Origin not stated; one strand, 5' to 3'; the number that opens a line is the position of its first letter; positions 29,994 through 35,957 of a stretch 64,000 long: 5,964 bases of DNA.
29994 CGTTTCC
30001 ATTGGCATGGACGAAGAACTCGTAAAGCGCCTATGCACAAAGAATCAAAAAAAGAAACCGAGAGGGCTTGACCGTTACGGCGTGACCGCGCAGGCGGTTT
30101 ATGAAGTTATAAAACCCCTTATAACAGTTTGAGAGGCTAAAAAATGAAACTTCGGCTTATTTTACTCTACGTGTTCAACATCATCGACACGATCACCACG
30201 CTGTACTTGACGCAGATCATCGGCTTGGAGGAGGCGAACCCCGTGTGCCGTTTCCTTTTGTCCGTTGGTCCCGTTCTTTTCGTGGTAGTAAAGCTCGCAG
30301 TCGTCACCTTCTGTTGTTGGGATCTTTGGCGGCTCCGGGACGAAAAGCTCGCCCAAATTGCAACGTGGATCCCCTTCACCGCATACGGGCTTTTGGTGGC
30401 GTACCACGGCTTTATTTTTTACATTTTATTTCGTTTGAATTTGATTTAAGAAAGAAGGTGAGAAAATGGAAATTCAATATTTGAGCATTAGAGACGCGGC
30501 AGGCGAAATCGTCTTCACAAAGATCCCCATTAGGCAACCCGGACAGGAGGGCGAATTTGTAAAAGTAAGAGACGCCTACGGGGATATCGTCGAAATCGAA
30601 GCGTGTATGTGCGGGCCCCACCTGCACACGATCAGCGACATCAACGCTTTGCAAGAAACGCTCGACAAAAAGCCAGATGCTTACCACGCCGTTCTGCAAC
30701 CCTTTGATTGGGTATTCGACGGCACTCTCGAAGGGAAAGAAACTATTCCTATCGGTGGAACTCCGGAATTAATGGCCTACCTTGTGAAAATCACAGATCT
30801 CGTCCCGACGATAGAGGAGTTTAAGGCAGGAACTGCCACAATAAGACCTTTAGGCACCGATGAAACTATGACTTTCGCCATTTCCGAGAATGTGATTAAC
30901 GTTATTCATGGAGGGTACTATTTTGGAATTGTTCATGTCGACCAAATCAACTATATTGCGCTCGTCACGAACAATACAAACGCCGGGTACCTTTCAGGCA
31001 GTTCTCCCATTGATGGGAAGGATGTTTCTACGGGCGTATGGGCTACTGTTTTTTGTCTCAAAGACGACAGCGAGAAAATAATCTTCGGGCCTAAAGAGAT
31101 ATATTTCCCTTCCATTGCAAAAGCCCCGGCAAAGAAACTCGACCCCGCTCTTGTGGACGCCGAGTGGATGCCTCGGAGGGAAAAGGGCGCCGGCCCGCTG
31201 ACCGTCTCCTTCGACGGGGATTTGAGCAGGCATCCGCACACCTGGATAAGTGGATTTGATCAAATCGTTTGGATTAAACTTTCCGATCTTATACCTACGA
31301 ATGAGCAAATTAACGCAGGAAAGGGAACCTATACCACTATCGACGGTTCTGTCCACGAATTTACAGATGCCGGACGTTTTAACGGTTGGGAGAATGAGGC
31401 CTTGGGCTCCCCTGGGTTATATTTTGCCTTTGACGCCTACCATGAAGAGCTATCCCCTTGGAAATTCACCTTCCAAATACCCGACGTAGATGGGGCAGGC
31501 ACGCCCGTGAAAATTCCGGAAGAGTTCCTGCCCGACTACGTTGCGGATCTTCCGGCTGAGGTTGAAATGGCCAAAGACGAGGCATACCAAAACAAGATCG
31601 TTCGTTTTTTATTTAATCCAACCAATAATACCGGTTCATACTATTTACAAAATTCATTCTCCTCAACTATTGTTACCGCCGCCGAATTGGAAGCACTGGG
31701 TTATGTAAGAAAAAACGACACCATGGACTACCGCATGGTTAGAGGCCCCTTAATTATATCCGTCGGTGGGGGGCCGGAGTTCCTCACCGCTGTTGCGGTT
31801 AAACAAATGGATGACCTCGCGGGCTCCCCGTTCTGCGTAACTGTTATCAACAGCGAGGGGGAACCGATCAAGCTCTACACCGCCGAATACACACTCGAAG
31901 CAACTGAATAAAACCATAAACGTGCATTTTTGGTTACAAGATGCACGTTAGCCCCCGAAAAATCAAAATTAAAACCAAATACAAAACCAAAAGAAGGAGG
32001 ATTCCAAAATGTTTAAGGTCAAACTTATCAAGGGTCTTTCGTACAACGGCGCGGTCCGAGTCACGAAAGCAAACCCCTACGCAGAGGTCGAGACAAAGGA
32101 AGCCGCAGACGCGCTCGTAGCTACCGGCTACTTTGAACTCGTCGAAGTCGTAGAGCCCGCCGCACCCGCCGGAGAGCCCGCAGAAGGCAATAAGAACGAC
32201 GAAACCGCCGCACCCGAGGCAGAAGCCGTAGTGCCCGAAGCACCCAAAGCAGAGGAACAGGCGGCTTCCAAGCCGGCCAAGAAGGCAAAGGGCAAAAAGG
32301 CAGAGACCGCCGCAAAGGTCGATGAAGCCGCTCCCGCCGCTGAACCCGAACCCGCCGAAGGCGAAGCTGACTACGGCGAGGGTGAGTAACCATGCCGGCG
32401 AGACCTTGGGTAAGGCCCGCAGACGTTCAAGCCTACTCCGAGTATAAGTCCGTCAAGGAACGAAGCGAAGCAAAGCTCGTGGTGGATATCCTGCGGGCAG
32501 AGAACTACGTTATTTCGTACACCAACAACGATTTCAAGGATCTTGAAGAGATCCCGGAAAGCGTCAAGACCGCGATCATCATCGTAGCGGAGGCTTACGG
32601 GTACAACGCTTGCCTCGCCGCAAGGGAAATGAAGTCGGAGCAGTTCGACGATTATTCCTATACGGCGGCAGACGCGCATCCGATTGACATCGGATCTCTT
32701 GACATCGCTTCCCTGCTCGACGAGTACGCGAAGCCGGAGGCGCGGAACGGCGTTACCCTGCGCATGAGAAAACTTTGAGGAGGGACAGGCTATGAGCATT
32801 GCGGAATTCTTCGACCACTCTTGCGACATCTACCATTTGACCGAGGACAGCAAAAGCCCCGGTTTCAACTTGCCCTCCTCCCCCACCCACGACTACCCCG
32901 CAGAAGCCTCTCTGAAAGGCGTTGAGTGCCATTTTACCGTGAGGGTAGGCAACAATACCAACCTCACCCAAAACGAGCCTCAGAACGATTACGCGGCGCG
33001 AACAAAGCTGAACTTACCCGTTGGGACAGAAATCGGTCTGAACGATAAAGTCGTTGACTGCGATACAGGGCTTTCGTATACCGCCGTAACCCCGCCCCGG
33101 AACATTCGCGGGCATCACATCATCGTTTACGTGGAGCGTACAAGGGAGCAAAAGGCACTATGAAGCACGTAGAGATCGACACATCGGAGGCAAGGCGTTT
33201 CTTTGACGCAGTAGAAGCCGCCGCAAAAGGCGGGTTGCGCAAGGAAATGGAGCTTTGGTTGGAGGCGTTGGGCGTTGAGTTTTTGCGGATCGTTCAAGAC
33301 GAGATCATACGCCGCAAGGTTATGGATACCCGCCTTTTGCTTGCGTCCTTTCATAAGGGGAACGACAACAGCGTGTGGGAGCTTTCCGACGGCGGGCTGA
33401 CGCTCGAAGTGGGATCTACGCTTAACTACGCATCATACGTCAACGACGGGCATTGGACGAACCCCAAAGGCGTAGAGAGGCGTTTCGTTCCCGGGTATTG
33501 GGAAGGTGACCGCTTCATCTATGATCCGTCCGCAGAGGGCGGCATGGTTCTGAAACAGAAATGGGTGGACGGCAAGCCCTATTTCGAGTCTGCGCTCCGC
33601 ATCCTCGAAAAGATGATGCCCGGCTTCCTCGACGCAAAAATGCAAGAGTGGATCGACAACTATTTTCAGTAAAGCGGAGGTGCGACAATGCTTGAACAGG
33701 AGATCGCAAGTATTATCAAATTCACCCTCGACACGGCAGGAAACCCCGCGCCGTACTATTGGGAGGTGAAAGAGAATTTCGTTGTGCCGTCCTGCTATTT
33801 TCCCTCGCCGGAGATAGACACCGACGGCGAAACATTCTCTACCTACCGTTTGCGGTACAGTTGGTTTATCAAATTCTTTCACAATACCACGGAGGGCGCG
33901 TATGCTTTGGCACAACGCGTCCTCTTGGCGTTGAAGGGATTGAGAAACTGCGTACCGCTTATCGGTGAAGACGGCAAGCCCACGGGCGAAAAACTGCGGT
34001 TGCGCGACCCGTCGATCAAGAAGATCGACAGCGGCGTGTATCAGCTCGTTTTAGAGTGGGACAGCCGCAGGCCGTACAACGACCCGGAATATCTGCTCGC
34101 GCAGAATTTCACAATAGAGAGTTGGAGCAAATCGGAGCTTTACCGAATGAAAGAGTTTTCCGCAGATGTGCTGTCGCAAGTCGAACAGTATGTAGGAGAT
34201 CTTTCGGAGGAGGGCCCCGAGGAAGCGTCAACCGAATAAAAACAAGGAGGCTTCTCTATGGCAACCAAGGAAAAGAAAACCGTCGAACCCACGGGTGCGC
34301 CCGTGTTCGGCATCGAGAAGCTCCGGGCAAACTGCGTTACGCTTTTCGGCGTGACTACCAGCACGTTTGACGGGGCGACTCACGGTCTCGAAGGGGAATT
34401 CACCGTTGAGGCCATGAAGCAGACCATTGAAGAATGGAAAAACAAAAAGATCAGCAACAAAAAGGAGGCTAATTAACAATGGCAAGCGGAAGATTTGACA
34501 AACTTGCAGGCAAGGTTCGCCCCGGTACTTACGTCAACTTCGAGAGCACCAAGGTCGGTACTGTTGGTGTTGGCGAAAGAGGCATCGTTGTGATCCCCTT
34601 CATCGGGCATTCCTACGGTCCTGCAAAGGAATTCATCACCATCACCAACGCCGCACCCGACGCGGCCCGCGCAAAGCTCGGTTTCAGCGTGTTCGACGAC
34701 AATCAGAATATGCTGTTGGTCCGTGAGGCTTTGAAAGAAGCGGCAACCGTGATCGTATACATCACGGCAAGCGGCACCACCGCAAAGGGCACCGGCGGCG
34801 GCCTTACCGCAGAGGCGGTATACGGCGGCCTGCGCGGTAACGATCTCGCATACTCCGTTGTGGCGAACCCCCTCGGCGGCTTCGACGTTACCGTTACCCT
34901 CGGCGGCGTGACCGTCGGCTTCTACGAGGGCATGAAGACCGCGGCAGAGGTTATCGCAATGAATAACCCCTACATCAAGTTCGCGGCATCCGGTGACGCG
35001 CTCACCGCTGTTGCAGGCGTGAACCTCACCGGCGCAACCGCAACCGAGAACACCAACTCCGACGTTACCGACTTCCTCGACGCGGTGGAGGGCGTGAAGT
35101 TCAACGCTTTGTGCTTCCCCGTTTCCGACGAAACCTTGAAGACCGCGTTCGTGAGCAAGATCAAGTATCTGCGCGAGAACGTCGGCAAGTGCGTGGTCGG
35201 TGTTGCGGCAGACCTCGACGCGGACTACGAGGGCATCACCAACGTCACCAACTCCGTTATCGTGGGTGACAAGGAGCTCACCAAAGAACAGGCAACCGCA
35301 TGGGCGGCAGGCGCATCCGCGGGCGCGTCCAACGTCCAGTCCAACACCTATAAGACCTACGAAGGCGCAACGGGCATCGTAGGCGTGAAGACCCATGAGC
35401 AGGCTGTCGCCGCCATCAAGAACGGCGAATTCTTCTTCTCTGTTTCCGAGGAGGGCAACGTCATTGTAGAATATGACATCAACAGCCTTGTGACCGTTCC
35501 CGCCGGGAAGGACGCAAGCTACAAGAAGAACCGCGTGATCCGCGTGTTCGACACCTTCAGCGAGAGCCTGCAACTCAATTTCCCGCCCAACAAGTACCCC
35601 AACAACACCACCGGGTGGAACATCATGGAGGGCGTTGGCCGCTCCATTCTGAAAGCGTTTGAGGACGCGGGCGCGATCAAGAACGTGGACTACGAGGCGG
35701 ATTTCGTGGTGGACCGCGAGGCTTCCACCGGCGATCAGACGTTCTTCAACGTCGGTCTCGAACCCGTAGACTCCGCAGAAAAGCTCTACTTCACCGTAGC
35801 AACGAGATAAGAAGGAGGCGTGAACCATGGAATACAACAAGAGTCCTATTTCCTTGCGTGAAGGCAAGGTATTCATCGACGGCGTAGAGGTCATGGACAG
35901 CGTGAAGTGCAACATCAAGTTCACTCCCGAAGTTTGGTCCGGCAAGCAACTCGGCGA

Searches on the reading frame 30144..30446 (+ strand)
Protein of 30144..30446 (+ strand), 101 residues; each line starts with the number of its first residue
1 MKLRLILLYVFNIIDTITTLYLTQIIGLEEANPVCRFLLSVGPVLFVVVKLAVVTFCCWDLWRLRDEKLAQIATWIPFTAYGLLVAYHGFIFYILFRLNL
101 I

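Call 9: search_protein_families(library=phrogs, proteins=[window:30144-30446:+], max_evalue=0.001)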
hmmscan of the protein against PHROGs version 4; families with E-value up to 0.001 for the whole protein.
window:30144-30446:+ (101 aa): 2 families
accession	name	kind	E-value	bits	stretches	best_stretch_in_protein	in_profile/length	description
phrog_23575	-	unknown function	2.4e-06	29.1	1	11-69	16-74/101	-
phrog_7761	-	unknown function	0.00049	21.8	1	4-59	6-59/108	-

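Call 10: search_protein_families(library=pfam, proteins=[window:30144-30446:+], max_evalue=0.01)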
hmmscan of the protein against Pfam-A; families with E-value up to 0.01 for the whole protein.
window:30144-30446:+ (101 aa): 1 family
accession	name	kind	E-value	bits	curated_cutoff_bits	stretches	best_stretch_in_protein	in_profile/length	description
PF18902.5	DUF5658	-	2.4e-15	57.5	25.2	1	9-88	1-81/82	Domain of unknown function (DUF5658)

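Call 86: search_protein_families(library=padloc, proteins=[window:30144-30446:+], max_evalue=0.01)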
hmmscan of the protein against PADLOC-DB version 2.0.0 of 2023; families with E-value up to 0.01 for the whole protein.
window:30144-30446:+ (101 aa): 0 families

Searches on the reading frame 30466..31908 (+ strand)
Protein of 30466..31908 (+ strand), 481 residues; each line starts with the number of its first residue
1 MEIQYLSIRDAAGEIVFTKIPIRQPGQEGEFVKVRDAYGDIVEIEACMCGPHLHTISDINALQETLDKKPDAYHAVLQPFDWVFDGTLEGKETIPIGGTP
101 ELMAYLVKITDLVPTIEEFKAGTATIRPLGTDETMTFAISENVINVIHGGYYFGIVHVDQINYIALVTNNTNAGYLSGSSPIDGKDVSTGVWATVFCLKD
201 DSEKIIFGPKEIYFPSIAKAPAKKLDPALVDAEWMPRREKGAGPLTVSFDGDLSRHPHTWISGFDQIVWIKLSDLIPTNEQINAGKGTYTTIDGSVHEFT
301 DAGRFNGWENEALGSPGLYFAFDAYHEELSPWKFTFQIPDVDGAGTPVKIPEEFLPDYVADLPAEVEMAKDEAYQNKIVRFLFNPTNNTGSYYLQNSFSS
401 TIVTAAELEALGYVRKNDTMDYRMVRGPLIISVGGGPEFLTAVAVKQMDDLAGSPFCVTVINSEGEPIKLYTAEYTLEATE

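Call 9: search_protein_families(library=phrogs, proteins=[window:30466-31908:+], max_evalue=0.001)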
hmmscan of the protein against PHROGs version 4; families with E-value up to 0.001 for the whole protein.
window:30466-31908:+ (481 aa): 0 families

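Call 10: search_protein_families(library=pfam, proteins=[window:30466-31908:+], max_evalue=0.01)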
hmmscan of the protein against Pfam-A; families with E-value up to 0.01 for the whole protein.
window:30466-31908:+ (481 aa): 1 family
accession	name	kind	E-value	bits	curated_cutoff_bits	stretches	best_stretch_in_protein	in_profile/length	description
PF12789.12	PTR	-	5.9e-05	23.5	27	1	52-74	7-29/60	Phage tail repeat like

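Call 86: search_protein_families(library=padloc, proteins=[window:30466-31908:+], max_evalue=0.01)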
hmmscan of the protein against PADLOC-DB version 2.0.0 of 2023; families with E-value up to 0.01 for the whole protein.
window:30466-31908:+ (481 aa): 0 families

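Call 88: search_solved_structures(query=window:30466-31908:+, max_evalue=1)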
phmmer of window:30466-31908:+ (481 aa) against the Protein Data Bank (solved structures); distinct sequences matched with E-value up to 1: 0.

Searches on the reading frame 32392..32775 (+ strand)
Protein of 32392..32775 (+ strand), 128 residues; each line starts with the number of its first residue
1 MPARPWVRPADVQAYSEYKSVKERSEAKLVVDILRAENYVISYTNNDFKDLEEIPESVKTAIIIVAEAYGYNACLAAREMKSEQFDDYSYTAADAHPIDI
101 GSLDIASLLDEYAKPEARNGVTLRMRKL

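Call 9: search_protein_families(library=phrogs, proteins=[window:32392-32775:+], max_evalue=0.001)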
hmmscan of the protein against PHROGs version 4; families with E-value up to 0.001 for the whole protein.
window:32392-32775:+ (128 aa): 4 families
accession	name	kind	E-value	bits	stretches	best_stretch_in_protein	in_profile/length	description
phrog_4931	-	connector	7.1e-28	98.2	1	5-128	2-130/130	head-tail adaptor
phrog_1161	-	connector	2.6e-08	35.1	1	18-95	14-82/106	head-tail adaptor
phrog_132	-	connector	2.1e-05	25.5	1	20-113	24-99/124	head-tail adaptor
phrog_442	-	connector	0.00038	20.8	1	50-115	205-263/270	head-tail adaptor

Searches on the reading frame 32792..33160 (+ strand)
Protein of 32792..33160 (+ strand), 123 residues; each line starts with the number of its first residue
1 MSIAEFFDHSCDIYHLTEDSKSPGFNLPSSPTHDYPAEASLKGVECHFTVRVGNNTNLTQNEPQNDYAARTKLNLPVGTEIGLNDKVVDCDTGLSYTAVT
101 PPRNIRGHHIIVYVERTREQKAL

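Call 9: search_protein_families(library=phrogs, proteins=[window:32792-33160:+], max_evalue=0.001)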
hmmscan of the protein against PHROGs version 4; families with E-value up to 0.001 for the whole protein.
window:32792-33160:+ (123 aa): 1 family
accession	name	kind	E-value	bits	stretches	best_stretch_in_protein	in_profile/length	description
phrog_7072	-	connector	4.4e-30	105.4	1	1-120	1-117/119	head-tail adaptor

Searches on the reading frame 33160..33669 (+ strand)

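Call 9: search_protein_families(library=phrogs, proteins=[window:33160-33669:+], max_evalue=0.001)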
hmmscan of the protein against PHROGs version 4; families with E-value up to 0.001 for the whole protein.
window:33160-33669:+ (170 aa): 1 family
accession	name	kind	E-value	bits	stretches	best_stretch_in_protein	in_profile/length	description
phrog_5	-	connector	4.7e-08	34.1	1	5-166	92-210/239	tail completion or Neck1 protein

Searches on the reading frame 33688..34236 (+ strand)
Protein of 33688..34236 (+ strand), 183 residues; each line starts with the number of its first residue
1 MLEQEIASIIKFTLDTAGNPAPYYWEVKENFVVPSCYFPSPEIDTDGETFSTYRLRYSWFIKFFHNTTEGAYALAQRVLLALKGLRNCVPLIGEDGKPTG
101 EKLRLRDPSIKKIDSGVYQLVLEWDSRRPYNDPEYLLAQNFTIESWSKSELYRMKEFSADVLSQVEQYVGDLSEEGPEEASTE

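Call 9: search_protein_families(library=phrogs, proteins=[window:33688-34236:+], max_evalue=0.001)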
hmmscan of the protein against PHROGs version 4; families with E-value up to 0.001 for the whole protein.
window:33688-34236:+ (183 aa): 1 family
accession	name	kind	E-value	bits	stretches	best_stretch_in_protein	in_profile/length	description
phrog_5756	-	unknown function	4.1e-29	102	1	3-145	2-144/147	-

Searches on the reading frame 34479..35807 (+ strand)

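Call 9: search_protein_families(library=phrogs, proteins=[window:34479-35807:+], max_evalue=0.001)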
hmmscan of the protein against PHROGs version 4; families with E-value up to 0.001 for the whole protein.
window:34479-35807:+ (443 aa): 2 families
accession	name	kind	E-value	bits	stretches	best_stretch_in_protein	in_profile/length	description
phrog_279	-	tail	4.2e-84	284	1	1-441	1-481/489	tail sheath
phrog_1480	-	tail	6.8e-32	111.8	1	160-364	54-251/353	tail sheath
